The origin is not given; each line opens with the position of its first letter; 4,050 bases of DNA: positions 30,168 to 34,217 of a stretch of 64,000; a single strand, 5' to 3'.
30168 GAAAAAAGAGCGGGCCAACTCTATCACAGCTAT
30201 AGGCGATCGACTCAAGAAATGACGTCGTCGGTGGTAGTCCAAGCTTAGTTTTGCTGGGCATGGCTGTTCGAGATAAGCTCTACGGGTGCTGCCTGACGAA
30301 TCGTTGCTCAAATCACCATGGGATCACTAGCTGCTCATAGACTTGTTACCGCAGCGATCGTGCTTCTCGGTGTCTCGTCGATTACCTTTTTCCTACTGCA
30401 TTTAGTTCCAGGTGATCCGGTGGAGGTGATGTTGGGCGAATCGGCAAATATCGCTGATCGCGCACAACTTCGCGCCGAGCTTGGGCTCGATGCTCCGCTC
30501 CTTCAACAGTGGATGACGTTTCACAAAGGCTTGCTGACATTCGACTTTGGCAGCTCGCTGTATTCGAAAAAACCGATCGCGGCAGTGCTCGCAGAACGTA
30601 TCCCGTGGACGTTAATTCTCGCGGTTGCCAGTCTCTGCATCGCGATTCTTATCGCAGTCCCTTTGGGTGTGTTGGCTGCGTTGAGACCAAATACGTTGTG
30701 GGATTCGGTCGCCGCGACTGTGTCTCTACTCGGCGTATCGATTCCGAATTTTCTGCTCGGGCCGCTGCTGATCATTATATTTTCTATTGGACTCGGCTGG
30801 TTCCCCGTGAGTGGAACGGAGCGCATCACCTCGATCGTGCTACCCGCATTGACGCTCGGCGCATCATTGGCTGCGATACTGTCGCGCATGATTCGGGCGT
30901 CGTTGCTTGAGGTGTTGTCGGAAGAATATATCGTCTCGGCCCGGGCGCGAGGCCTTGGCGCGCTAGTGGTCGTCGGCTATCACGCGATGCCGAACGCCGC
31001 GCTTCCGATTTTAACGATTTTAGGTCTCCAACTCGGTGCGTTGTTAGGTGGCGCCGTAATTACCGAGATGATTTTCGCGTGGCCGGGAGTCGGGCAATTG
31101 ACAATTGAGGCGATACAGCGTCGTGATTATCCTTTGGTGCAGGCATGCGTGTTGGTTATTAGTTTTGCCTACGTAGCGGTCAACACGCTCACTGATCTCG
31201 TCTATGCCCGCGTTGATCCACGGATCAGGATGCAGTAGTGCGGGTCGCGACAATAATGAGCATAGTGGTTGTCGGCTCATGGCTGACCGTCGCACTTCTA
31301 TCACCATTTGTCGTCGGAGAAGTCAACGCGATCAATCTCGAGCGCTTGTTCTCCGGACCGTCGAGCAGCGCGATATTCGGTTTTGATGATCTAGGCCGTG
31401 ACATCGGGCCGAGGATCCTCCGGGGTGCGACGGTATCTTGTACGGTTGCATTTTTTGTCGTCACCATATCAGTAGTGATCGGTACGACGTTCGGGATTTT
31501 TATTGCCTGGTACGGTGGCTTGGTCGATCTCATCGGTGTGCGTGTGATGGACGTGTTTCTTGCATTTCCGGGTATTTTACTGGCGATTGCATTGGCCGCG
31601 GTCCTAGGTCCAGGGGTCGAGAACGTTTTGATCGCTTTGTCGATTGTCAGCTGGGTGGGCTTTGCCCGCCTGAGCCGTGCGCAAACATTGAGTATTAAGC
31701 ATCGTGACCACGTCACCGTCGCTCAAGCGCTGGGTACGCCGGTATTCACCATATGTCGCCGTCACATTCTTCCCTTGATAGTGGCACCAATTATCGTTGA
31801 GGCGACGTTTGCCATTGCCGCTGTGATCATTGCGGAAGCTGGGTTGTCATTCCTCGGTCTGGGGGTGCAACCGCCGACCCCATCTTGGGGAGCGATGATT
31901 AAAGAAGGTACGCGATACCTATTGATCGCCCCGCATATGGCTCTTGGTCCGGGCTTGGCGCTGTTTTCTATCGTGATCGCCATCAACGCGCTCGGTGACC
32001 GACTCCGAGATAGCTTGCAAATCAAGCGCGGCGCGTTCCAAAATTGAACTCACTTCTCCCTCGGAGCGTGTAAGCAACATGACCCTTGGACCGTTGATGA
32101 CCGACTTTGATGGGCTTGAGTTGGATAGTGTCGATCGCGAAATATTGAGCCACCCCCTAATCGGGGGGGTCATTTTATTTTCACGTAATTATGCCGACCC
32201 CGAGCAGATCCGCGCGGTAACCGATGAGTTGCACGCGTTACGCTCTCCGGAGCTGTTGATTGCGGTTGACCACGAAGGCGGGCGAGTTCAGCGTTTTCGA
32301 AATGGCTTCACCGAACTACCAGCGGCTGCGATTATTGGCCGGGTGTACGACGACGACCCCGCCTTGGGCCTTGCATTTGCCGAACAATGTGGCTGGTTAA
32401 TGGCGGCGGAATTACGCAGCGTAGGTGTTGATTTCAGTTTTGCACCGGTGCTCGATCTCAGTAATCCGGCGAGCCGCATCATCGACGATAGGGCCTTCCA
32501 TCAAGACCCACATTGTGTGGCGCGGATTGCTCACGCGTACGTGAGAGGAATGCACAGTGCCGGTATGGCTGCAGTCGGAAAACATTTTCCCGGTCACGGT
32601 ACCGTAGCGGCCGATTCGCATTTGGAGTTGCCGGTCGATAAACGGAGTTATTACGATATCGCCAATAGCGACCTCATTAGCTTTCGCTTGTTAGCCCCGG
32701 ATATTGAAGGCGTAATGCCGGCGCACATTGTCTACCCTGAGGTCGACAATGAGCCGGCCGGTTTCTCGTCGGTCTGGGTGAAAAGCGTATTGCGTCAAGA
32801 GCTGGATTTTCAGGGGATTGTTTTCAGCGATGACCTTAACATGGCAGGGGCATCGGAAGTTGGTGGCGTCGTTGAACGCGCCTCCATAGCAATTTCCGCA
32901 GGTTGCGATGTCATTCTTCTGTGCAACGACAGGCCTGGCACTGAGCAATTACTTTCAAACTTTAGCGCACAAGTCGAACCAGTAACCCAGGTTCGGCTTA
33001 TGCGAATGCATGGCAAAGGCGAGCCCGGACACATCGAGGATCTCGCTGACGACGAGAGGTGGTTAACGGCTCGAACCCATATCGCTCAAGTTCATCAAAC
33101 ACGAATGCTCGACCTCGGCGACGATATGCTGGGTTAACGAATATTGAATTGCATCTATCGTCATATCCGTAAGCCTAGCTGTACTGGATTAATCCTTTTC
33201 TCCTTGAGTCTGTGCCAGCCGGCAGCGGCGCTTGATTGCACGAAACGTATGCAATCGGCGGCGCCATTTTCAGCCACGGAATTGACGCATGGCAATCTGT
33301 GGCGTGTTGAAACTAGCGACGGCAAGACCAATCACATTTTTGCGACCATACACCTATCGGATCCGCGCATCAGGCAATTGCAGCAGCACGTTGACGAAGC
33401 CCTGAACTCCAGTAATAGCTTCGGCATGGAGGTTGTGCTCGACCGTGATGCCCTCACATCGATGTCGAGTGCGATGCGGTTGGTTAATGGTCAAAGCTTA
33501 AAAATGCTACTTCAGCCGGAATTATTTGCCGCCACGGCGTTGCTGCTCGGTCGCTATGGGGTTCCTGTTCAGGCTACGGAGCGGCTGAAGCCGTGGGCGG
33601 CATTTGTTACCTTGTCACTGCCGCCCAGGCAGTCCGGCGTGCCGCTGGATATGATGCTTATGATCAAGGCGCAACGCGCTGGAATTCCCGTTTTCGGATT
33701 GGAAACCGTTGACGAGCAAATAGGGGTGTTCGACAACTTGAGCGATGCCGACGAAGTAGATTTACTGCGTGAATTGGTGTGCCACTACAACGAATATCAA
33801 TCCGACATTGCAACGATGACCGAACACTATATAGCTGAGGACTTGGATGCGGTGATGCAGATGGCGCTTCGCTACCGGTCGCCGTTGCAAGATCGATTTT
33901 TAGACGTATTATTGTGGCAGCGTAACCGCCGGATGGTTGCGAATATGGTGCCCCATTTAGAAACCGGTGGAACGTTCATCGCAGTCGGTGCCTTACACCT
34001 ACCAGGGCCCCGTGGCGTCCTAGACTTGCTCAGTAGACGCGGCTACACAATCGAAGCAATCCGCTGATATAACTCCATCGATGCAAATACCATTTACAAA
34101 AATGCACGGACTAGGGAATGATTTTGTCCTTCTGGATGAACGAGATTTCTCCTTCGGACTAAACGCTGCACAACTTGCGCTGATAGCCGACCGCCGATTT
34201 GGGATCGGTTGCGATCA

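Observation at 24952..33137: Candidate ABC-based peptidoglycan-recycling module: peptide ABC importer + signal-less YkuD enzyme + NagZ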

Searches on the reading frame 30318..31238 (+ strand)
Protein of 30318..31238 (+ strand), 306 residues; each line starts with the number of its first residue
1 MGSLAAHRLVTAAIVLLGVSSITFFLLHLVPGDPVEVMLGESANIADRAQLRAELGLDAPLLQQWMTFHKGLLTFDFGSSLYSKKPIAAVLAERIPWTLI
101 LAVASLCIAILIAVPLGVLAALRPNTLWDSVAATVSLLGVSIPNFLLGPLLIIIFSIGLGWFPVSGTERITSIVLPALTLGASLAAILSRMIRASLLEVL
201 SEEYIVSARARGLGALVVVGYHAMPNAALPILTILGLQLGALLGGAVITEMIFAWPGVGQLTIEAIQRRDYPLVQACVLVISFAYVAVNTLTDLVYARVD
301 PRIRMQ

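Call 4: search_protein_families(library=pfam, proteins=[window:30318-31238:+], max_evalue=0.01)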
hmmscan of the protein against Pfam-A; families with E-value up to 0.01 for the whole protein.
window:30318-31238:+ (306 aa): 2 families
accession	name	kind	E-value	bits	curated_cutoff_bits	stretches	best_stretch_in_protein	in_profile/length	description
PF00528.27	BPD_transp_1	-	4.8e-40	137.7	26.4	1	113-304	1-183/184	Binding-protein-dependent transport system inner membrane component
PF19300.4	BPD_transp_1_N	-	3.8e-13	50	23.8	1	6-101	6-113/114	Binding-prot-dependent transport system membrane comp, N-term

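Call 5: search_protein_families(library=ncbifam, proteins=[window:30318-31238:+], max_evalue=0.01)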
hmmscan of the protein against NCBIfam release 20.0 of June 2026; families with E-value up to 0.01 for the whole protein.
window:30318-31238:+ (306 aa): 18 families
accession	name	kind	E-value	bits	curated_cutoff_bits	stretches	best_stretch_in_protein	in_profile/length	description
NF045470.1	Opp2B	equivalog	1.4e-103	346.3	350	1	8-304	1-300/300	nickel ABC transporter permease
NF045469.1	Opp1B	equivalog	6.4e-83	278.8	380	1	1-304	1-307/307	nickel/cobalt ABC transporter permease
NF011661.0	PRK15081.1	equivalog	3.6e-80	269.7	463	1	7-305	7-305/306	glutathione ABC transporter permease GsiC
TIGR02789.1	nickel_nikB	equivalog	1.5e-77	261.1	447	1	6-304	6-307/314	nickel ABC transporter permease subunit NikB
NF007677.0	PRK10352.1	equivalog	2e-72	244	433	1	5-305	5-308/314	nickel ABC transporter permease subunit NikB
NF008161.0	PRK10914.1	equivalog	2.3e-72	244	590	2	170-305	202-337/339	dipeptide ABC transporter permease DppB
NF045471.1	Opp3B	equivalog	2.9e-68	230.6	480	1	4-306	4-305/308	oligopeptide ABC transporter permease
NF045472.1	Opp4B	equivalog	1.3e-66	225.1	450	1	4-304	4-319/319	oligopeptide ABC transporter permease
NF007008.0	PRK09471.1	equivalog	1.9e-54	185.2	388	1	6-304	6-305/306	oligopeptide ABC transporter permease OppB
NF011690.0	PRK15110.1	equivalog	3.5e-46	158.1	432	2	170-301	180-311/321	putrescine export ABC transporter permease SapB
NF011712.0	PRK15133.1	subfamily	2.6e-32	112.1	445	1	50-304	88-360/364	microcin C ABC transporter permease YejB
NF043081.1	MMSYN1_0165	equivalog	6.3e-26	91.3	350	1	63-306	144-387/388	oligopeptide ABC transporter permease OppB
NF045474.1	Opp2C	equivalog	2.1e-05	24.2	300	1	97-242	41-171/236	nickel transporter permease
NF045473.1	Opp1C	equivalog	0.00019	21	350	1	95-241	67-198/267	nickel/cobalt ABC transporter permease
TIGR01097.1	PhnE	equivalog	0.00029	20.4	216.7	1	90-297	56-249/252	phosphonate ABC transporter, permease protein PhnE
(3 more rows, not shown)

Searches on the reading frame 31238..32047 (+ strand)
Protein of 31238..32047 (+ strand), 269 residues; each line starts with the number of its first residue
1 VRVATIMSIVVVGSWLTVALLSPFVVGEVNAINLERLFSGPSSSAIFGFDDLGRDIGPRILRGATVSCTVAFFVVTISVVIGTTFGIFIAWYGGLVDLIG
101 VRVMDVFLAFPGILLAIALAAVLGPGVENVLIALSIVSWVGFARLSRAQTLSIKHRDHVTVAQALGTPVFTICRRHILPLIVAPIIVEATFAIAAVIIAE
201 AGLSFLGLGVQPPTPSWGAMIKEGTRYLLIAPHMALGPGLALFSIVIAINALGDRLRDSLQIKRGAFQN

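Call 4: search_protein_families(library=pfam, proteins=[window:31238-32047:+], max_evalue=0.01)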
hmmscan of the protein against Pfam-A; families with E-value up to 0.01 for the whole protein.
window:31238-32047:+ (269 aa): 1 family
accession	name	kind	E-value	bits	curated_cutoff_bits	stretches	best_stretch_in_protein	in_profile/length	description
PF00528.27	BPD_transp_1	-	2.8e-28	99.3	26.4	1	82-260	1-178/184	Binding-protein-dependent transport system inner membrane component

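Call 5: search_protein_families(library=ncbifam, proteins=[window:31238-32047:+], max_evalue=0.01)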
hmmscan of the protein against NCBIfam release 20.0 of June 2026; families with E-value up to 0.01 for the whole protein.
window:31238-32047:+ (269 aa): 17 families
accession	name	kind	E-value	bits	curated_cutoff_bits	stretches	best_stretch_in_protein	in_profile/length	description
NF045474.1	Opp2C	equivalog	8.7e-74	248.1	300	1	31-260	6-235/236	nickel transporter permease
NF045473.1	Opp1C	equivalog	3.8e-70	236.4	350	1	5-262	7-265/267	nickel/cobalt ABC transporter permease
TIGR02790.1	nickel_nikC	equivalog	5.5e-70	235.9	358.45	1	7-261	3-258/258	nickel ABC transporter permease subunit NikC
NF011662.0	PRK15082.1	equivalog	5.9e-69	232.7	484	1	7-262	41-298/303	glutathione ABC transporter permease GsiD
NF045476.1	Opp4C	equivalog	8.2e-66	222.1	350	1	6-263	17-278/278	oligopeptide ABC transporter permease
NF007738.0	PRK10417.1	equivalog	1.8e-57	195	335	1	4-261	10-268/277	nickel ABC transporter permease subunit NikC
NF007376.0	PRK09881.1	equivalog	2.8e-55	187.4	434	1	5-266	33-295/298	D,D-dipeptide ABC transporter permease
NF045475.1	Opp3C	equivalog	1.9e-53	181.7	450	1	45-262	108-325/328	oligopeptide ABC transporter permease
NF047573.1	opine_perm_CntC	exception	2.7e-52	177.8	440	1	5-261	11-268/271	staphylopine uptake ABC transporter permease subunit CntC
NF008160.0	PRK10913.1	equivalog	2.7e-49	168.2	483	1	39-263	73-297/300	dipeptide ABC transporter permease DppC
NF011935.0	PRK15406.1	equivalog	3.6e-39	135.3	433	1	5-263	42-300/302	oligopeptide ABC transporter permease OppC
NF043080.1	MMSYN1_0166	equivalog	1.7e-33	115.9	370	1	6-261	45-302/307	oligopeptide ABC transporter permease OppC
NF011691.0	PRK15111.1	equivalog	2.2e-29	103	379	1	44-260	75-291/296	putrescine export ABC transporter permease SapC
NF011596.0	PRK15021.1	subfamily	3.3e-25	88.8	439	1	27-260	103-335/341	microcin C ABC transporter permease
NF011690.0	PRK15110.1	equivalog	0.00055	19.5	432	1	131-209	187-269/321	putrescine export ABC transporter permease SapB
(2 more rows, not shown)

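Call 64: find_homologous_proteins(query=window:31238-32044:+, max_evalue=1e-20)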
Query window:31238-32044:+ (269 aa): 7981 proteins with E <= 1e-20 among 8000 candidates; the best 120 are listed.
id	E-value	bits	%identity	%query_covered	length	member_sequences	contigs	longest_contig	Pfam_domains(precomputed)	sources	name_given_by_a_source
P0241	3.5e-153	527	94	100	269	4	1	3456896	PF00528.28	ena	-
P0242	1.3e-148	512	91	100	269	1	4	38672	PF00528.28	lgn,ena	-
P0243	2.8e-145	501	91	92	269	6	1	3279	PF00528.28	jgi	jgi:peptide/nickel transport system permease protein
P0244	3.1e-145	501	88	100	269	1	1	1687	PF00528.28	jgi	jgi:peptide/nickel transport system permease protein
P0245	2.0e-139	482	82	100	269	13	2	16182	PF00528.28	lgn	-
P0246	1.9e-138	478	85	100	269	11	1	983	PF00528.28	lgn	-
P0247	2.7e-138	478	83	100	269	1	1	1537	PF00528.28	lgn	-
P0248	1.4e-137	475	81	100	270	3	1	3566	PF00528.28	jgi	jgi:peptide/nickel transport system permease protein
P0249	7.7e-135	466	85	92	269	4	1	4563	PF00528.28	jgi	-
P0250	2.3e-134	465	80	100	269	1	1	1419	PF00528.28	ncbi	-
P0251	4.5e-132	457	80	100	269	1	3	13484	PF00528.28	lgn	-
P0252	9.5e-132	456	81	97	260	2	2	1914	PF00528.28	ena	-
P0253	2.5e-129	448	79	100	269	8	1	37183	PF00528.28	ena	-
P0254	4.5e-129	448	79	100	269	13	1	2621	PF00528.28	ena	-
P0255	5.2e-129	447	78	100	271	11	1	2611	PF00528.28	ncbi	-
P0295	8.5e-95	335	60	97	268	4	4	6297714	PF00528.28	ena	-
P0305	9.4e-93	329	63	90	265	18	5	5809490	PF00528.28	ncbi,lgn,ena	-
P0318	2.9e-91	324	58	99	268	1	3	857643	PF00528.28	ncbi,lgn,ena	-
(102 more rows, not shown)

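Call 65: find_encoding_contigs(protein=P0295, flank=8000, max_places=1)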
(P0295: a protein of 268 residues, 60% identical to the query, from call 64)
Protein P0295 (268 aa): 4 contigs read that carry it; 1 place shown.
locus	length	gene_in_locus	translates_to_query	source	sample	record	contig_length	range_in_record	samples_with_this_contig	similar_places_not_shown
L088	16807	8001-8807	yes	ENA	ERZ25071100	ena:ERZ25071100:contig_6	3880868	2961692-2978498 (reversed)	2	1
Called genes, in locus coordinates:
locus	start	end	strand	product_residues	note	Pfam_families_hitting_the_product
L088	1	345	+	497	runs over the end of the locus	PF00496:SBP_bac_5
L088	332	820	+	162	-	PF03734:YkuD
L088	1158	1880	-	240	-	-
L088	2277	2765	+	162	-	PF07638:Sigma70_ECF, PF08281:Sigma70_r4_2, PF04545:Sigma70_r4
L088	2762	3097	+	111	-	-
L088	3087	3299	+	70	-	-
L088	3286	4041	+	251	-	-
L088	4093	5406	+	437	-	PF25077:DUF7800 (weak), PF09423:PhoD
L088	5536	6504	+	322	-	-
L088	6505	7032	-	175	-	-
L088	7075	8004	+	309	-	PF19300:BPD_transp_1_N, PF00528:BPD_transp_1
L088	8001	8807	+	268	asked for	PF00528:BPD_transp_1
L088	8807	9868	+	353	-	PF00933:Glyco_hydro_3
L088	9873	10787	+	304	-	PF01963:TraB_PrgY_gumN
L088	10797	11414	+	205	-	PF21088:MS_channel_1st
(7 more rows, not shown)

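Call 66: find_encoding_contigs(protein=P0305, flank=8000, max_places=1)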
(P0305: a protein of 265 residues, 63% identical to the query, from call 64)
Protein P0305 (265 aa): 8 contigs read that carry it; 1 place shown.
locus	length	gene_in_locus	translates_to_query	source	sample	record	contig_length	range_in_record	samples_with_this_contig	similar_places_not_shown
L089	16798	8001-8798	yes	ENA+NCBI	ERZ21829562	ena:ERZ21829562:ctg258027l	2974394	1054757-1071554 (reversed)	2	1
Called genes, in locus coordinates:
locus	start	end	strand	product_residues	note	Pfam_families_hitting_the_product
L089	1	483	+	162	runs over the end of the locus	PF03734:YkuD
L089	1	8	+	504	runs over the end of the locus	PF00496:SBP_bac_5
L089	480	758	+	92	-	PF03734:YkuD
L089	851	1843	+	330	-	-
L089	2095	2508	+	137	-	PF07638:Sigma70_ECF (weak), PF08281:Sigma70_r4_2, PF04545:Sigma70_r4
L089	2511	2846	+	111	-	-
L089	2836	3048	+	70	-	-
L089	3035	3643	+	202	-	PF11304:DUF3106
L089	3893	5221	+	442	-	PF25077:DUF7800, PF09423:PhoD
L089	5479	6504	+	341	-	-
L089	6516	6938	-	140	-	-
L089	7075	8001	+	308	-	PF19300:BPD_transp_1_N, PF00528:BPD_transp_1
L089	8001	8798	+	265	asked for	PF00528:BPD_transp_1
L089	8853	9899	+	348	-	PF00933:Glyco_hydro_3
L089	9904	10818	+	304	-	PF01963:TraB_PrgY_gumN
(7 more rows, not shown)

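Call 67: find_encoding_contigs(protein=P0318, flank=8000, max_places=1)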
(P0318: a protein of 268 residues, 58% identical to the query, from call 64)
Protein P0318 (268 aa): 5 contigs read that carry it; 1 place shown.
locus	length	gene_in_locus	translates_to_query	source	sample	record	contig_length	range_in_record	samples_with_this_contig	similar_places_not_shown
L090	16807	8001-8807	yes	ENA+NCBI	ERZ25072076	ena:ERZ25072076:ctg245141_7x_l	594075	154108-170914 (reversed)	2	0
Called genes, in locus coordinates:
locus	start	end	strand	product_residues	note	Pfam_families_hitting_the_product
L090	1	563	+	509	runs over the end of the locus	PF00496:SBP_bac_5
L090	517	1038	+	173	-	PF03734:YkuD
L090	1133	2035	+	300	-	-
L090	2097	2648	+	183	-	PF07638:Sigma70_ECF (weak), PF04542:Sigma70_r2 (weak), PF08281:Sigma70_r4_2, PF04545:Sigma70_r4 (weak)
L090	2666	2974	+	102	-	-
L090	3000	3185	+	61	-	-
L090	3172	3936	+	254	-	-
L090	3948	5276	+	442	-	PF25077:DUF7800 (weak), PF09423:PhoD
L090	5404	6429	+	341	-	-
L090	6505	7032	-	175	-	-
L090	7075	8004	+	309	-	PF19300:BPD_transp_1_N, PF00528:BPD_transp_1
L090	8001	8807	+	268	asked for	PF00528:BPD_transp_1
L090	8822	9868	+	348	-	PF00933:Glyco_hydro_3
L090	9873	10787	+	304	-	PF01963:TraB_PrgY_gumN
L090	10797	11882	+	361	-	PF21088:MS_channel_1st, PF00924:MS_channel_2nd, PF21082:MS_channel_3rd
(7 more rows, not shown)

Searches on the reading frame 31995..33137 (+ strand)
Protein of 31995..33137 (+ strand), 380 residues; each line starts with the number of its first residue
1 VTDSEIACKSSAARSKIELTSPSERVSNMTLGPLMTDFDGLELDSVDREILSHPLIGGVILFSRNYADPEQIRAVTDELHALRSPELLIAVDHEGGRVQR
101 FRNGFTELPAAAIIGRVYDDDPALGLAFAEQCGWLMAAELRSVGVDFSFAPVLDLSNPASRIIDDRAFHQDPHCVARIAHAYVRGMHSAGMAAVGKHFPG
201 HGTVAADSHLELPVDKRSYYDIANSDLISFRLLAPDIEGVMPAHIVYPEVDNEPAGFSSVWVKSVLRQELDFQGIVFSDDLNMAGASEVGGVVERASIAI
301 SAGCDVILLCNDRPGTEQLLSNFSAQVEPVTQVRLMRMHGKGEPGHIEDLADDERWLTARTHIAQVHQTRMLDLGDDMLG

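Call 4: search_protein_families(library=pfam, proteins=[window:31995-33137:+], max_evalue=0.01)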
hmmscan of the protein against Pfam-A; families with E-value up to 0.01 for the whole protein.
window:31995-33137:+ (380 aa): 1 family
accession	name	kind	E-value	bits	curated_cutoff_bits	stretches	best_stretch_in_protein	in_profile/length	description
PF00933.27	Glyco_hydro_3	-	1.2e-78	265.1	27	1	44-318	17-294/316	Glycosyl hydrolase family 3 N terminal domain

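Call 5: search_protein_families(library=ncbifam, proteins=[window:31995-33137:+], max_evalue=0.01)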
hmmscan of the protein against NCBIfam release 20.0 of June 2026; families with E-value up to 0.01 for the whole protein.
window:31995-33137:+ (380 aa): 7 families
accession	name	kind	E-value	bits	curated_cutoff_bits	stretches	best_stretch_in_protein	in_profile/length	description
NF003740.0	PRK05337.1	equivalog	3.9e-136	453.6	207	1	31-368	2-337/340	beta-N-acetylhexosaminidase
NF052329.1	XyloArabinsidase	equivalog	2.4e-19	68.9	1050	1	129-311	126-309/750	beta-xylosidase/alpha-l-arabinosidase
NF052331.1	Bet13-16Glucosase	equivalog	8e-09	34.2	1330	1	68-308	57-296/750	exo-beta-d-1,3/1,6-glucosidase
NF052330.1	BetGlucosiCelf0468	equivalog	1.7e-06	26.6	1300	1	126-281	69-224/817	beta-d-glucosidase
NF041579.1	betaxyl_Flavo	equivalog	2.4e-05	22.7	1350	1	136-285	107-262/716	beta-xylosidase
NF011678.0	PRK15098.1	equivalog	4.7e-05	22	666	1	131-304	137-315/765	beta-glucosidase BglX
NF041776.1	xylosidase_Xyl3A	equivalog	0.005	14.8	1250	1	168-279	135-250/846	xylan 1,4-beta-xylosidase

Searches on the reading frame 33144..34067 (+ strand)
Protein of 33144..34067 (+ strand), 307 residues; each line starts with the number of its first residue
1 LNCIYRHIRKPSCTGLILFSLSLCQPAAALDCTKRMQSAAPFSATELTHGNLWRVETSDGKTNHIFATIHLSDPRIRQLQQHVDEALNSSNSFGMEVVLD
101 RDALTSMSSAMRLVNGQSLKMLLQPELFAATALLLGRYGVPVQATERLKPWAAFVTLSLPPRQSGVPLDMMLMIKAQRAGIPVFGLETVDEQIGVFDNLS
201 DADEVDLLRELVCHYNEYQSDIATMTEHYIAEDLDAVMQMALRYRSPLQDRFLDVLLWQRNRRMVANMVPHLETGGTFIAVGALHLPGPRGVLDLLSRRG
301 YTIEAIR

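Call 26: search_protein_families(library=pfam, proteins=[window:33144-34067:+], max_evalue=0.000001)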
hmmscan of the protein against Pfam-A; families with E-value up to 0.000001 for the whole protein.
window:33144-34067:+ (307 aa): 1 family
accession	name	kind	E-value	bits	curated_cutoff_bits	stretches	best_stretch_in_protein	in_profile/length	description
PF01963.22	TraB_PrgY_gumN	-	3.9e-59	201.1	26.8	1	52-304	2-262/263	TraB/PrgY/gumN family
